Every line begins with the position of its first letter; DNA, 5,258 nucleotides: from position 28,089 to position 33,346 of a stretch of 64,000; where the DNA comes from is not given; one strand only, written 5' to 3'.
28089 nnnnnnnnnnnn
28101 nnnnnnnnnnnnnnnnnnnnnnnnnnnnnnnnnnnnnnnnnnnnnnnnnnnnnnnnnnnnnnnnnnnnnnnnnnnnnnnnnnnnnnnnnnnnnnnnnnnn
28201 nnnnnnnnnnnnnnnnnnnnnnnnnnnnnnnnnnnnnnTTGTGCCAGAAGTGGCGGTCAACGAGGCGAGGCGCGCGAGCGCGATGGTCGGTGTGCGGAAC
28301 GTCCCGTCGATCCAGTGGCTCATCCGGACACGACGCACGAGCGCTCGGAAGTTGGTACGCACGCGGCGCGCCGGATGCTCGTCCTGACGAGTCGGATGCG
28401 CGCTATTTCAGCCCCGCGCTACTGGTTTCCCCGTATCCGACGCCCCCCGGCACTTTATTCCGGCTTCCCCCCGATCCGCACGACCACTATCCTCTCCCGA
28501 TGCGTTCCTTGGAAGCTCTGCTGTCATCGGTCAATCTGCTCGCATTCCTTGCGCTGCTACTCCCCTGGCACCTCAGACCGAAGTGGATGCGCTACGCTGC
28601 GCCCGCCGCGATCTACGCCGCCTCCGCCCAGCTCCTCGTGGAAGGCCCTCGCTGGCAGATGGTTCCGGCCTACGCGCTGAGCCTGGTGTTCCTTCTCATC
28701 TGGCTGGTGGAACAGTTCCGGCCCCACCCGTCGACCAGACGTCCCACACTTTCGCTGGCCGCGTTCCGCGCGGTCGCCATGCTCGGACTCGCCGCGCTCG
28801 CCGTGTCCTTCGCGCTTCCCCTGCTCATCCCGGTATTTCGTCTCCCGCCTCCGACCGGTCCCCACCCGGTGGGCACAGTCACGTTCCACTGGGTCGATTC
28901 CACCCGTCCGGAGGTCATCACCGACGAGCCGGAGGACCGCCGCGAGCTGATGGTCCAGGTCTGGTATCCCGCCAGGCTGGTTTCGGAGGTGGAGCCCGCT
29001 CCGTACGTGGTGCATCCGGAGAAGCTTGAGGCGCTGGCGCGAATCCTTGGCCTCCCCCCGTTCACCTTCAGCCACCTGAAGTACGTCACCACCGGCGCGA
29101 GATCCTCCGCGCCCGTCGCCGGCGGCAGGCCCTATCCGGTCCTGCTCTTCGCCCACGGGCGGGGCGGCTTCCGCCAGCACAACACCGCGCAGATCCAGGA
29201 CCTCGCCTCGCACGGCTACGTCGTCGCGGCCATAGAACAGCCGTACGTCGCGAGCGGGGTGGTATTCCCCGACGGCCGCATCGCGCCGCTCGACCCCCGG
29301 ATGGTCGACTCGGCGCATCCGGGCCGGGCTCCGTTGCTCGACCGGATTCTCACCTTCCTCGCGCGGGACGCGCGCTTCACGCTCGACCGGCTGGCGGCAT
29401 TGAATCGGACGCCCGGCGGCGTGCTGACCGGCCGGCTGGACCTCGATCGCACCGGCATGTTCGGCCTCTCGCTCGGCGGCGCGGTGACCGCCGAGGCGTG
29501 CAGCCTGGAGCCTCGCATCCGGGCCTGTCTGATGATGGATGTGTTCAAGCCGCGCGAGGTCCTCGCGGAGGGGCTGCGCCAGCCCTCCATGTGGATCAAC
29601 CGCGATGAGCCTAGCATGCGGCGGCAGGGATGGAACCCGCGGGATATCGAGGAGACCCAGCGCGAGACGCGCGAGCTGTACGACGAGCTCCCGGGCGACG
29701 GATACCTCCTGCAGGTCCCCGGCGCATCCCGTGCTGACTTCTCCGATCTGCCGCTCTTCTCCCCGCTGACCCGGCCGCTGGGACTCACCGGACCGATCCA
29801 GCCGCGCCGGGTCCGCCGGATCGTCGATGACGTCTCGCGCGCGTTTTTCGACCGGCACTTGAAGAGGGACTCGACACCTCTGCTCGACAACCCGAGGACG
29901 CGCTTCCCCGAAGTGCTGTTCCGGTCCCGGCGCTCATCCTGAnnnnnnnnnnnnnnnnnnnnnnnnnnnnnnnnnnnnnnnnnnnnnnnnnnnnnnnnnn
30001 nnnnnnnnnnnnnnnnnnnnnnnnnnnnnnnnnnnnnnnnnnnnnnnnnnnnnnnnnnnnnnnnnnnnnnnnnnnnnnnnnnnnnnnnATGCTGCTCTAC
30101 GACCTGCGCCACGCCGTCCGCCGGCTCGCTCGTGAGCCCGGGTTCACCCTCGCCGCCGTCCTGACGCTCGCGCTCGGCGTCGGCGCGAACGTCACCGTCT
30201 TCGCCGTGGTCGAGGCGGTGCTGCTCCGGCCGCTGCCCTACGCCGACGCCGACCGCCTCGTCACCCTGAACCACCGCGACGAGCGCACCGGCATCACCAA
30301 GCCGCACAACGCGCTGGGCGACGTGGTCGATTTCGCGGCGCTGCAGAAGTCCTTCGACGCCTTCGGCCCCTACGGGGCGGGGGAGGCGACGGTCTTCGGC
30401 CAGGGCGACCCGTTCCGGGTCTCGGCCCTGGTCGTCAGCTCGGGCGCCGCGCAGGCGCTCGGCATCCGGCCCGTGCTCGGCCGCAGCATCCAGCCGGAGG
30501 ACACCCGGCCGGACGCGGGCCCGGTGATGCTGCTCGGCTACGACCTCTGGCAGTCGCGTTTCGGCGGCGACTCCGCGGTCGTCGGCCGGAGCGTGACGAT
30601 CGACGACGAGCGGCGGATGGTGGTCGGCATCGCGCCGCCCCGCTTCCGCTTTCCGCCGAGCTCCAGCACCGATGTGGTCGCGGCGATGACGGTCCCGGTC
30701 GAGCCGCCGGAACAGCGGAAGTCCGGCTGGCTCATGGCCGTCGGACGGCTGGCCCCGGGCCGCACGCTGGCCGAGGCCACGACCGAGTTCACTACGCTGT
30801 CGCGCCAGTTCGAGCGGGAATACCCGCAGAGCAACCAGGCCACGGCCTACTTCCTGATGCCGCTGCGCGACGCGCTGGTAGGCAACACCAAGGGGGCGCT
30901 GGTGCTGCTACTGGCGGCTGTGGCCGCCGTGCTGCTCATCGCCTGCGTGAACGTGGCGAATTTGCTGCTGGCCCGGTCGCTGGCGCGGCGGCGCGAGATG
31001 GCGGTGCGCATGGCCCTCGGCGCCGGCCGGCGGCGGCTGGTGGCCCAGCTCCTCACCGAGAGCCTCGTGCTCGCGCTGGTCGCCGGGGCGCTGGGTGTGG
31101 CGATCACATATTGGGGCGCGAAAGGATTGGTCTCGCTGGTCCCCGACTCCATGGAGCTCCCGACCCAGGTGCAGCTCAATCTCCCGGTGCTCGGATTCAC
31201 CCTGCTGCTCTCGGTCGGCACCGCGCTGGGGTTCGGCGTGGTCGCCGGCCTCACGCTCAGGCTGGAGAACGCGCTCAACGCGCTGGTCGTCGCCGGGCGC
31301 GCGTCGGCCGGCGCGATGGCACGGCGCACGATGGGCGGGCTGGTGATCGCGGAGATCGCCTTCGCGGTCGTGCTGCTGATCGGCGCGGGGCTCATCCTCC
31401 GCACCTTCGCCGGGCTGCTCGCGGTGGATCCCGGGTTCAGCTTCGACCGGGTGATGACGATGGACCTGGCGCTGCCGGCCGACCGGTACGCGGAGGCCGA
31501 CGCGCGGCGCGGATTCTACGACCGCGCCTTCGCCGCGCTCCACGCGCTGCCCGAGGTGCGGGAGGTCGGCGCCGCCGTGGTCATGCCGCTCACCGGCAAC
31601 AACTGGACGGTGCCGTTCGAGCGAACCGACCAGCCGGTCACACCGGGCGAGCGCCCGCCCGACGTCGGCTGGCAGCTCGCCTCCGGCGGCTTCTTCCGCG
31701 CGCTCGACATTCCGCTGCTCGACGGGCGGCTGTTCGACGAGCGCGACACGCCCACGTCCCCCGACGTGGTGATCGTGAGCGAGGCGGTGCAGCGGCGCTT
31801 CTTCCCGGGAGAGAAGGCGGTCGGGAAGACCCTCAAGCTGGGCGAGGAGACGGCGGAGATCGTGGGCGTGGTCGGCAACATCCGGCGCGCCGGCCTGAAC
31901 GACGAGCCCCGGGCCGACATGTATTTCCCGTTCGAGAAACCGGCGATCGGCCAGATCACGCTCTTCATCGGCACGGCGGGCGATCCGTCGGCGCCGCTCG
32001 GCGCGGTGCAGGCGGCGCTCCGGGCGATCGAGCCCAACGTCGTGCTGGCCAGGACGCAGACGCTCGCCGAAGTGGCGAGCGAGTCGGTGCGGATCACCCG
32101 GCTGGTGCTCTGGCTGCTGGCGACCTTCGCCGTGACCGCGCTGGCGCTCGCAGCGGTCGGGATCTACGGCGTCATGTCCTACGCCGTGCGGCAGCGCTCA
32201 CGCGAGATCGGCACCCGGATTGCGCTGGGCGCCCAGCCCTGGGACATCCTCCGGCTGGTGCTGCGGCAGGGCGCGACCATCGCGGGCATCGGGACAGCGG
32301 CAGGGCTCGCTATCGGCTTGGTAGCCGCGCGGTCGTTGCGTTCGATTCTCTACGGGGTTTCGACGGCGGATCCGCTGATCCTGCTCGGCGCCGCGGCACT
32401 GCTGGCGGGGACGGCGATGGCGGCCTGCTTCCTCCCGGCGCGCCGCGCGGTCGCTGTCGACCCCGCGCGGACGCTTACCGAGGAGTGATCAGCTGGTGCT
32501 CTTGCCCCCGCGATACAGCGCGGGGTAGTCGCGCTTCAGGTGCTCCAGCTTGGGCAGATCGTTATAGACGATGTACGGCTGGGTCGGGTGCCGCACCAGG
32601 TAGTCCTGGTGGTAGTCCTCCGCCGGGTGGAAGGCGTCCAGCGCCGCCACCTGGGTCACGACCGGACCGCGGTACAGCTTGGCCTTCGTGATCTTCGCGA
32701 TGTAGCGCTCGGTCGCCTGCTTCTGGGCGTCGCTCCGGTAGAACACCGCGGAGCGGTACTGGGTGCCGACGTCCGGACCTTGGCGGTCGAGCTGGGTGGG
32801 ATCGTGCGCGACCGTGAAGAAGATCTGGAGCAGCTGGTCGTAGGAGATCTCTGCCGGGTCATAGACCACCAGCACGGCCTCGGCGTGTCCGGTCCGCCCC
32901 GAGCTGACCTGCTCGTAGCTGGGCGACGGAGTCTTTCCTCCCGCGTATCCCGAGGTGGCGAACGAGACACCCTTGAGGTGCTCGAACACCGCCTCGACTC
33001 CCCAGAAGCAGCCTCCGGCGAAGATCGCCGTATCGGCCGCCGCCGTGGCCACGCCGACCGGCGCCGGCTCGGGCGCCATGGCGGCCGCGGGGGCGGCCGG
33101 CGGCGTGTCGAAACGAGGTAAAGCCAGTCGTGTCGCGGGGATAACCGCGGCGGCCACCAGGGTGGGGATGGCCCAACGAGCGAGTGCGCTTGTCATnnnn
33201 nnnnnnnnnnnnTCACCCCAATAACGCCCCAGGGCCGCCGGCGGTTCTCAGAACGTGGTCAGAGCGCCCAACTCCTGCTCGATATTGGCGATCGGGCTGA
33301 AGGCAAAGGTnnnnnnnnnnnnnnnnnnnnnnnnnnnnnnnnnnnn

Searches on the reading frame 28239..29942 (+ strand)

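Call 75: search_protein_families(library=pfam, proteins=[window:28239-29942:+], max_evalue=0.01)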
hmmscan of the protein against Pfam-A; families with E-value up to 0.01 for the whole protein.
window:28239-29942:+ (567 aa): 4 families
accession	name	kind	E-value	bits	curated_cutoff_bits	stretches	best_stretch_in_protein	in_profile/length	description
PF03403.19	PAF-AH_p_II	-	6.5e-17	61.6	20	2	201-333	8-134/372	Platelet-activating factor acetylhydrolase, isoform II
PF11992.13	TgpA_N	-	1.3e-05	24.8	30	1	96-232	83-216/333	TgpA N-terminal domain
PF12740.14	PETase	-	0.00052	19.9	28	0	386-433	108-155/263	PET hydrolase-like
PF07224.18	Chlorophyllase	-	0.0032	16.7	26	1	292-331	36-74/301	Chlorophyllase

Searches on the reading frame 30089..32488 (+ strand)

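Call 39: search_protein_families(library=pfam, proteins=[window:30089-32488:+], max_evalue=0.01)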
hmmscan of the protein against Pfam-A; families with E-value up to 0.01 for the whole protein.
window:30089-32488:+ (799 aa): 2 families
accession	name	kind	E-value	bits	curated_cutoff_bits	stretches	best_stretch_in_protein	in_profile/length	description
PF12704.14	MacB_PCD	-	2.2e-30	106.9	27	2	20-236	1-206/207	MacB-like periplasmic core domain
PF02687.27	FtsX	-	8.1e-29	100.5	25.5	2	679-789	2-117/120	FtsX-like permease C-terminal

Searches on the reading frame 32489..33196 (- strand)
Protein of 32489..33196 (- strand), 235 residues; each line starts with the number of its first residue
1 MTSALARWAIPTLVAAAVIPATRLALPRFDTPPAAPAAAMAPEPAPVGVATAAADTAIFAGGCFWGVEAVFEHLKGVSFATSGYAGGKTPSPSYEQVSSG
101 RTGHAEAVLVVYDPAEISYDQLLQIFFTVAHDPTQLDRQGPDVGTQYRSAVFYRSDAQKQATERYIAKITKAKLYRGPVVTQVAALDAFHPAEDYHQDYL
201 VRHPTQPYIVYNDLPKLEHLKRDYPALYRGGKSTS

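Call 39: search_protein_families(library=pfam, proteins=[window:32489-33196:-], max_evalue=0.01)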
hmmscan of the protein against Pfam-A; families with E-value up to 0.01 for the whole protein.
window:32489-33196:- (235 aa): 1 family
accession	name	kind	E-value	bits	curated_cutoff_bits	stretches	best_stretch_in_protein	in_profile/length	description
PF01625.27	PMSR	-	9.9e-62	208.2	23.7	1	56-208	1-151/153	Peptide methionine sulfoxide reductase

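Call 61: list_cluster_members(proteins=[window:32489-33196:-, window:38326-39816:+, window:46886-47845:+, window:36901-37824:+, window:16094-17479:-, window:13026-14888:-])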
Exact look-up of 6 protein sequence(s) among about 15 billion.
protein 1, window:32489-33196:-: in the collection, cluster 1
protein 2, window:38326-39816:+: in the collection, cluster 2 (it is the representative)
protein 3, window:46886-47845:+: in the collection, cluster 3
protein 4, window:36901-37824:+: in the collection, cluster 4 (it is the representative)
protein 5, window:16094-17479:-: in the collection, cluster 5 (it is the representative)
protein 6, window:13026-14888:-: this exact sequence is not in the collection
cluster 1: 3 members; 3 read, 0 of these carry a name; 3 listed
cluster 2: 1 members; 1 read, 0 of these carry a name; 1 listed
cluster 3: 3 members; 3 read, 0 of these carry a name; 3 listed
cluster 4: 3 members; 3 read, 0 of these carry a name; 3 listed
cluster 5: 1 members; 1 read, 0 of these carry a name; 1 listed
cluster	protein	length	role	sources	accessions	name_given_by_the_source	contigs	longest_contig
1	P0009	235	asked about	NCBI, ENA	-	-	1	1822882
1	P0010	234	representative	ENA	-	-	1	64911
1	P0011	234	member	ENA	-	-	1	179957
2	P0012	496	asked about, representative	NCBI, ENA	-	-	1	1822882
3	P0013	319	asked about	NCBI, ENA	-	-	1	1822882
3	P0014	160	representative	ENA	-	-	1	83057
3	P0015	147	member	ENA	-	-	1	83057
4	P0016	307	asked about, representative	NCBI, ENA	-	-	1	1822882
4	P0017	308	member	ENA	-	-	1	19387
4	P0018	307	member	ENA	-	-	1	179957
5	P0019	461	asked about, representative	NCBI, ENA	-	-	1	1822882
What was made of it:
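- On IHF binding site: The organism was not identified, and cluster look-ups returned no names (call 61).
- Tried and rejected: It could not be established, because the cluster look-up returned no names (call 61).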

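Call 62: find_encoding_contigs(protein=P0014, flank=10000)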
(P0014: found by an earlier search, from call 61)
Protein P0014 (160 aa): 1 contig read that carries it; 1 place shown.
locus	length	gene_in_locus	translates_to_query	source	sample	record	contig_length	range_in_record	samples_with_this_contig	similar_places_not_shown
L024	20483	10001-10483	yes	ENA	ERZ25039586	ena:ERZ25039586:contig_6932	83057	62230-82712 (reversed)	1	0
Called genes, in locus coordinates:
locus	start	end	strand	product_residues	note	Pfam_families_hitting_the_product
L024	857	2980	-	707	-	PF00561:Abhydrolase_1, PF12146:Hydrolase_4, PF12697:Abhydrolase_6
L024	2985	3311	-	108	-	-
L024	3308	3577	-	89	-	PF00440:TetR_N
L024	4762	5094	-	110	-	-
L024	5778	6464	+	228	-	-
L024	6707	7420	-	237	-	-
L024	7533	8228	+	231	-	-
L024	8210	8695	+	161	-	-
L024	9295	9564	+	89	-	PF00263:Secretin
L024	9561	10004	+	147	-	PF00158:Sigma54_activat, PF14532:Sigma54_activ_2, PF01078:Mg_chelatase (faint), PF07728:AAA_5 (weak)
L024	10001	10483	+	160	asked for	PF25601:AAA_lid_14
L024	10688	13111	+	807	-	PF25023:TEN_YD-shell (weak), PF05593:RHS_repeat (faint)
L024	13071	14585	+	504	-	PF25023:TEN_YD-shell (faint)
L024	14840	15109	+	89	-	-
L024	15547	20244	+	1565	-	PF25023:TEN_YD-shell (faint), PF05593:RHS_repeat (weak)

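Call 63: find_encoding_contigs(protein=P0018, flank=10000)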
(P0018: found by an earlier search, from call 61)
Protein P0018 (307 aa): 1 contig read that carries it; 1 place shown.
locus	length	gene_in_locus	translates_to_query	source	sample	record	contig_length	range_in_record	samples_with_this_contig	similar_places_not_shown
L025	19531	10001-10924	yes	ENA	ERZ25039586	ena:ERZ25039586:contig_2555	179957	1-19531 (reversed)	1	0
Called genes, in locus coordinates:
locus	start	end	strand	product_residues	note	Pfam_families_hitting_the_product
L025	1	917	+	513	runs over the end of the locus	PF25390:WD40_RLD, PF00415:RCC1 (faint), PF13540:RCC1_2 (faint), PF25390:WD40_RLD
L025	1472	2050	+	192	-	PF11992:TgpA_N (weak)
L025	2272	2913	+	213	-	PF03403:PAF-AH_p_II (weak)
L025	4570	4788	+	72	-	-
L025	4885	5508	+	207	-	-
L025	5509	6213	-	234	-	PF01625:PMSR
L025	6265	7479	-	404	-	-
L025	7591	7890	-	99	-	PF09603:Fib_succ_major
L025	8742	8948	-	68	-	-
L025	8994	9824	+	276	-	-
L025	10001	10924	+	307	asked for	PF00158:Sigma54_activat, PF01078:Mg_chelatase (faint), PF14532:Sigma54_activ_2, PF07724:AAA_2 (weak), PF07728:AAA_5, PF25601:AAA_lid_14, PF02954:HTH_8 (weak)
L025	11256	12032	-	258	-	-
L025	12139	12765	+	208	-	PF00437:T2SSE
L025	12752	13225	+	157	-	PF08334:T2SSG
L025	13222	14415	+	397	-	PF28597:T2SSF_N, PF00482:T2SSF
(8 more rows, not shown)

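Call 75: search_protein_families(library=pfam, proteins=[L024:10643-13111:+], max_evalue=0.01)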
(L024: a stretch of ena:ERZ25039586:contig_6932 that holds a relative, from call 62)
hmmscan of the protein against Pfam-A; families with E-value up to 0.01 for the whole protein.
L024:10643-13111:+ (822 aa): 2 families
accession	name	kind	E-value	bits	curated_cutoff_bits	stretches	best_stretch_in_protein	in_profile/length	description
PF05593.20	RHS_repeat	-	1.8e-25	89.2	22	4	438-466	5-33/38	RHS Repeat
PF08379.15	Bact_transglu_N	-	0.0026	18.9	27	0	11-73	14-76/80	Bacterial transglutaminase-like N-terminal region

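Call 85: find_encoding_contigs(protein=P0017, flank=10000)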
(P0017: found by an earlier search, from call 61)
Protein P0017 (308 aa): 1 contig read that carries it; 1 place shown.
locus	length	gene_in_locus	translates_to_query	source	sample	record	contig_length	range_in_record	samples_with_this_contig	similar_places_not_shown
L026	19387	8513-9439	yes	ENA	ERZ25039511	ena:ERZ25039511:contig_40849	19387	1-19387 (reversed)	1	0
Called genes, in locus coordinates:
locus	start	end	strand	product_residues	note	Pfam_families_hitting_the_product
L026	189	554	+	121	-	PF15566:Imm32 (weak)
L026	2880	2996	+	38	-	-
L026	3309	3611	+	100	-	-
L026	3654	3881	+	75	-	-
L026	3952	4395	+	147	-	-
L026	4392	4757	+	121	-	-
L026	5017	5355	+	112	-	PF05593:RHS_repeat (faint)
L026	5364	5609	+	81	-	PF05593:RHS_repeat (weak)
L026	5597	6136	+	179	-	PF05593:RHS_repeat (weak)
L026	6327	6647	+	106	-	-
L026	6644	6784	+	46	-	-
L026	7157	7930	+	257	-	-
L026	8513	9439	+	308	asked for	PF00158:Sigma54_activat, PF01078:Mg_chelatase (faint), PF14532:Sigma54_activ_2, PF07724:AAA_2 (weak), PF07728:AAA_5, PF25601:AAA_lid_14, PF02954:HTH_8 (weak)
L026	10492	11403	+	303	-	PF00437:T2SSE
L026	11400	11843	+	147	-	PF07963:N_methyl (weak), PF08334:T2SSG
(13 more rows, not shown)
